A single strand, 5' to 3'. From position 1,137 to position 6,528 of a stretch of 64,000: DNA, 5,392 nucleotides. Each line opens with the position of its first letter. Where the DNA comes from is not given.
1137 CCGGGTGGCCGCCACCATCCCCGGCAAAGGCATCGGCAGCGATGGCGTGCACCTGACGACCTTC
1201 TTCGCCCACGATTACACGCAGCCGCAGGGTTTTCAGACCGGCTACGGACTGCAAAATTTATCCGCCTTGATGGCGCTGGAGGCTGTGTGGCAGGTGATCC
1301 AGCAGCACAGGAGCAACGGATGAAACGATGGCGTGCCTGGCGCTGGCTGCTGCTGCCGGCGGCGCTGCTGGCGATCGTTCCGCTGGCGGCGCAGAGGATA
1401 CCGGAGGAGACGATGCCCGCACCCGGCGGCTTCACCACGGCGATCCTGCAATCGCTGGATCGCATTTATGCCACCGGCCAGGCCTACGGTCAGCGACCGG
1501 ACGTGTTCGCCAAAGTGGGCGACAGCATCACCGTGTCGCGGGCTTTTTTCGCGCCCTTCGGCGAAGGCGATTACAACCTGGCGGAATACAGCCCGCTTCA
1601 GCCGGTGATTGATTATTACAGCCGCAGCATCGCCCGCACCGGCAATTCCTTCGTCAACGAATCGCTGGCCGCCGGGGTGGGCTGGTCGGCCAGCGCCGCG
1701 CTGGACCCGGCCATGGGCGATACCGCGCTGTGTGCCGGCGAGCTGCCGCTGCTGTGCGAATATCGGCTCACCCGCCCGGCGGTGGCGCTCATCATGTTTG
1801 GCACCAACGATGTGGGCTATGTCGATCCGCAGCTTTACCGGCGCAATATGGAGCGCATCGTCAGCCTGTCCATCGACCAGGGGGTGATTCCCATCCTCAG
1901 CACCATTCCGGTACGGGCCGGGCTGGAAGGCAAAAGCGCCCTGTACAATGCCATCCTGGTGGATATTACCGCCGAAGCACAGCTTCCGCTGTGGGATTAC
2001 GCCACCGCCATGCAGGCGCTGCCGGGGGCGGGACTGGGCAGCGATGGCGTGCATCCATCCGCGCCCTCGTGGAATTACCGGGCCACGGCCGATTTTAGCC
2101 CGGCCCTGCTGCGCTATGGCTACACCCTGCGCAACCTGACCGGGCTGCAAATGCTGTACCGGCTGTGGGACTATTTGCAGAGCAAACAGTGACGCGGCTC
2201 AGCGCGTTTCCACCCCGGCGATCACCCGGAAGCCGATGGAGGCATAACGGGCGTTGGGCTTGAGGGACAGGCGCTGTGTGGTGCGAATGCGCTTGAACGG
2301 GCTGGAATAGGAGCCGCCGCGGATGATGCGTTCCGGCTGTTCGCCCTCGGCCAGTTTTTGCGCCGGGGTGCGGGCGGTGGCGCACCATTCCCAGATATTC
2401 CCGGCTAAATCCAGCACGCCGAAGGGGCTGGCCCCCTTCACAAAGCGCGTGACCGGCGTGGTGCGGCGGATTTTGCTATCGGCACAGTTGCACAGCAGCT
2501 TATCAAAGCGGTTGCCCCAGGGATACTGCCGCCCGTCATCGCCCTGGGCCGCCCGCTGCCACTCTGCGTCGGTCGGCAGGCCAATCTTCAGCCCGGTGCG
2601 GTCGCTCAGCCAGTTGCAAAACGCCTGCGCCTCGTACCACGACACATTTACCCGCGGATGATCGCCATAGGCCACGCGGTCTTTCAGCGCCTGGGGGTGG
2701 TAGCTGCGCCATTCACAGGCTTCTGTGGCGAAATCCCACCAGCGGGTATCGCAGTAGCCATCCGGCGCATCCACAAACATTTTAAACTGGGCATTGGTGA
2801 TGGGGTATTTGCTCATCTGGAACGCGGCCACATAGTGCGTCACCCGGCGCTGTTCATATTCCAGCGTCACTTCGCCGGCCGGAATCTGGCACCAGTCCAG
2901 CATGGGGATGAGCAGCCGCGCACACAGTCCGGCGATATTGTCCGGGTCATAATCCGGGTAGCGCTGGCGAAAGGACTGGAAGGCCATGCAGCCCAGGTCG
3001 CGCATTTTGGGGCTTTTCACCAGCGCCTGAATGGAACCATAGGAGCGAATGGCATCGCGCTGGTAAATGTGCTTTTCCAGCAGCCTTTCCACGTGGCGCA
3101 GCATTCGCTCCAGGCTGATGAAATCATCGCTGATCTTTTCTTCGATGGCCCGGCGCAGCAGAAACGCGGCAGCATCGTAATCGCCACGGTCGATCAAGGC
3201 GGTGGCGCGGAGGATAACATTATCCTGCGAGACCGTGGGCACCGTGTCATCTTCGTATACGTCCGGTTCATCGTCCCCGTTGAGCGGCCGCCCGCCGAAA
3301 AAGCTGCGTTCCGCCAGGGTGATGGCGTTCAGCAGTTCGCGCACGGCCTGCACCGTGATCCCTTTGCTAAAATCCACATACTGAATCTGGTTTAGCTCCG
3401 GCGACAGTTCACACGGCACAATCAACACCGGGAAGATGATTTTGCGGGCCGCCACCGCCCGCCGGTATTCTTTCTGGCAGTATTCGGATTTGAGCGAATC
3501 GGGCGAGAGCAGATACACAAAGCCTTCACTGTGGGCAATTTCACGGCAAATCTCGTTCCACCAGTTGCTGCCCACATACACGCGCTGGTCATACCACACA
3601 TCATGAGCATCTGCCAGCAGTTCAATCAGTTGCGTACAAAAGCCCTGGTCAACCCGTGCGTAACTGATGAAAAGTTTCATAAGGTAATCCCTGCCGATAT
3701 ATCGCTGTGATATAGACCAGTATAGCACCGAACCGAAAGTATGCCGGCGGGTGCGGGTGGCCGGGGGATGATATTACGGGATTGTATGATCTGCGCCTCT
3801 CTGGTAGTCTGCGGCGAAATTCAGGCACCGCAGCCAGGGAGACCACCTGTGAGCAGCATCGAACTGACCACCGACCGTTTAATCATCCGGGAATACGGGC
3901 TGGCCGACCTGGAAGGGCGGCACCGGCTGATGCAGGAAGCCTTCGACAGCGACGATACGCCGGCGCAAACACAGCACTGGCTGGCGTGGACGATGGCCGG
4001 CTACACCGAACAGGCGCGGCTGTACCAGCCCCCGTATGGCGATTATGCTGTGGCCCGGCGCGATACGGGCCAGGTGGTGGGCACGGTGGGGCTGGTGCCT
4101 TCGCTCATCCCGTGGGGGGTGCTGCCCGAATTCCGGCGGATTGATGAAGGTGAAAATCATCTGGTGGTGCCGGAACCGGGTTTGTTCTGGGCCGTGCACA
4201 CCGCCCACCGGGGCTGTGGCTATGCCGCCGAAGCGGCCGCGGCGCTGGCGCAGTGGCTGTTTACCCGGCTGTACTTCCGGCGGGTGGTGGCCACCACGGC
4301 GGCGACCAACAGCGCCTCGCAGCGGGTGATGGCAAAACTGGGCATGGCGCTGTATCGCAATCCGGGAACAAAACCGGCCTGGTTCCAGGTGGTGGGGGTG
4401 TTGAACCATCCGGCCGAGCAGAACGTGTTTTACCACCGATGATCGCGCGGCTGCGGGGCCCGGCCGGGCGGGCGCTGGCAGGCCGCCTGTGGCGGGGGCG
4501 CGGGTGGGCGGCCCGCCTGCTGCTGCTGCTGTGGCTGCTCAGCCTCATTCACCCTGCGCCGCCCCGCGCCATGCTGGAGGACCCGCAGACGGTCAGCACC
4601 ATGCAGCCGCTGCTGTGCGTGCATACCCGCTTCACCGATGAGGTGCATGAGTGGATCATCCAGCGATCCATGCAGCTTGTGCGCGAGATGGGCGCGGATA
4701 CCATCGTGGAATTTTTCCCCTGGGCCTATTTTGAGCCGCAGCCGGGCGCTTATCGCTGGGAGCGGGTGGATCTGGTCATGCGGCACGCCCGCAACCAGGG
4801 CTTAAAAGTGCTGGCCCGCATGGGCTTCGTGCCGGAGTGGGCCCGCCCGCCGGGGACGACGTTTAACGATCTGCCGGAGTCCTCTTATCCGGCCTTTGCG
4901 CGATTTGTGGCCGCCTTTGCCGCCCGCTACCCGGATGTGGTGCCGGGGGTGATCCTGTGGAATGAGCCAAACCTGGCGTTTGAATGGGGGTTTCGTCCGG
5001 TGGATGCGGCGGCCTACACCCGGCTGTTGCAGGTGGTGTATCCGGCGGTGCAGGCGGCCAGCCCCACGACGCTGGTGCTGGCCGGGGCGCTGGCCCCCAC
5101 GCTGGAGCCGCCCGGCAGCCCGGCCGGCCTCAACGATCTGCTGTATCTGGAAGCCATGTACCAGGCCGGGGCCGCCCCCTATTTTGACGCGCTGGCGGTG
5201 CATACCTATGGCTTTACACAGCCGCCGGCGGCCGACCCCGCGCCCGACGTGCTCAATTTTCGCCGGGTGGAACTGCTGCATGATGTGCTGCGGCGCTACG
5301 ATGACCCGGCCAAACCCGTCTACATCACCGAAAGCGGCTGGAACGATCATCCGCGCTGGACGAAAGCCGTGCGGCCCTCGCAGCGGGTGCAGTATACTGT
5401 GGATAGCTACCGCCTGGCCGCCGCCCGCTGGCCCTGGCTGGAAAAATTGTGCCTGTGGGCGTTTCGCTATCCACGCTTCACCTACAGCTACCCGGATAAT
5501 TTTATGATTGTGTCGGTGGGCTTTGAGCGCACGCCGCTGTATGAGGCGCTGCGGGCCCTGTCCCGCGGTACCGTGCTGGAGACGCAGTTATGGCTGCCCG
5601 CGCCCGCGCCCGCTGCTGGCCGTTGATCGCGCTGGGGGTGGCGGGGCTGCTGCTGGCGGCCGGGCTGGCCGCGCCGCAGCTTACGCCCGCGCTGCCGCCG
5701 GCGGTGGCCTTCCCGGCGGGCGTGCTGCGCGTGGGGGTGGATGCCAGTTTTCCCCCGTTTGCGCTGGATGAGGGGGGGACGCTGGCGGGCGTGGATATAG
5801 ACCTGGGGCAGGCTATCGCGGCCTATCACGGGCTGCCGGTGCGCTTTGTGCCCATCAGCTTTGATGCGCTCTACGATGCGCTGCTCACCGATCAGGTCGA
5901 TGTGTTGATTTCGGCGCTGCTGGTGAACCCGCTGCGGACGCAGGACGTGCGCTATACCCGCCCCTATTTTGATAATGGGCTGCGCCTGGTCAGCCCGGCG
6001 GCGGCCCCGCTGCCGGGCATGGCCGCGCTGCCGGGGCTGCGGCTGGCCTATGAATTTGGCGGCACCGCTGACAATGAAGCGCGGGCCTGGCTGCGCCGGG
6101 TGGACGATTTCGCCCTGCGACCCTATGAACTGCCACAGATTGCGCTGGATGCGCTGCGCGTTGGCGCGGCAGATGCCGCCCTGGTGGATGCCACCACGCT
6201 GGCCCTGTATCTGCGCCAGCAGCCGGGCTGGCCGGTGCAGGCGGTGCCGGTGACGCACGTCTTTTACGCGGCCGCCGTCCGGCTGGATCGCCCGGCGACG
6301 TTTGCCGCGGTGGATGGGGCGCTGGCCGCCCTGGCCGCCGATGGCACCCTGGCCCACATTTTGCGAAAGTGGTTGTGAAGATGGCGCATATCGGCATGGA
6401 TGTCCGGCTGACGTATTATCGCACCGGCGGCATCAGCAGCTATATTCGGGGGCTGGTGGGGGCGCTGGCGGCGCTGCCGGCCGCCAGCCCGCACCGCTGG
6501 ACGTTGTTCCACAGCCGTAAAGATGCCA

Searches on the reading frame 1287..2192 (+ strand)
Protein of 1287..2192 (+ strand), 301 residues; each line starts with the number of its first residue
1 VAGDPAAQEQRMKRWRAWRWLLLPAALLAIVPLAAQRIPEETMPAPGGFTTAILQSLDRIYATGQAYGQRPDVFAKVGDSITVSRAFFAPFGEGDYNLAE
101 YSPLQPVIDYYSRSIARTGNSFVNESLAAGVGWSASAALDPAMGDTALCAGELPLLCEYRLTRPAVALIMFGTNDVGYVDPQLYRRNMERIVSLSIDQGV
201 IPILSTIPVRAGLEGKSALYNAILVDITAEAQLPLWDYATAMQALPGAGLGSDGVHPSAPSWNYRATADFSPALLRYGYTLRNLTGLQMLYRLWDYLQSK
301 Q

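Call 89: search_protein_families(library=pfam, proteins=[window:1287-2192:+], max_evalue=0.0001)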
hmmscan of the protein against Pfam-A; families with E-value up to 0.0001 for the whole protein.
window:1287-2192:+ (301 aa): 2 families
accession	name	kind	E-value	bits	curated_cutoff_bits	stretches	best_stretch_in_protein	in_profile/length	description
PF13472.12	Lipase_GDSL_2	-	2.7e-10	41.5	32.9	1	77-259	2-173/178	GDSL-like Lipase/Acylhydrolase family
PF00657.28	Lipase_GDSL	-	1.4e-05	25.8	23.6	0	77-259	4-198/208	GDSL-like Lipase/Acylhydrolase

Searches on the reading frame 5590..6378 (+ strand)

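Call 89: search_protein_families(library=pfam, proteins=[window:5590-6378:+], max_evalue=0.0001)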
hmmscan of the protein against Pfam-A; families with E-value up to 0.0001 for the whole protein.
window:5590-6378:+ (262 aa): 1 family
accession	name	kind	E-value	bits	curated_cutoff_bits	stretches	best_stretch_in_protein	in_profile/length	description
PF00497.25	SBP_bac_3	-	2.6e-28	98.9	26.4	1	46-262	1-130/132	Bacterial extracellular solute-binding proteins, family 3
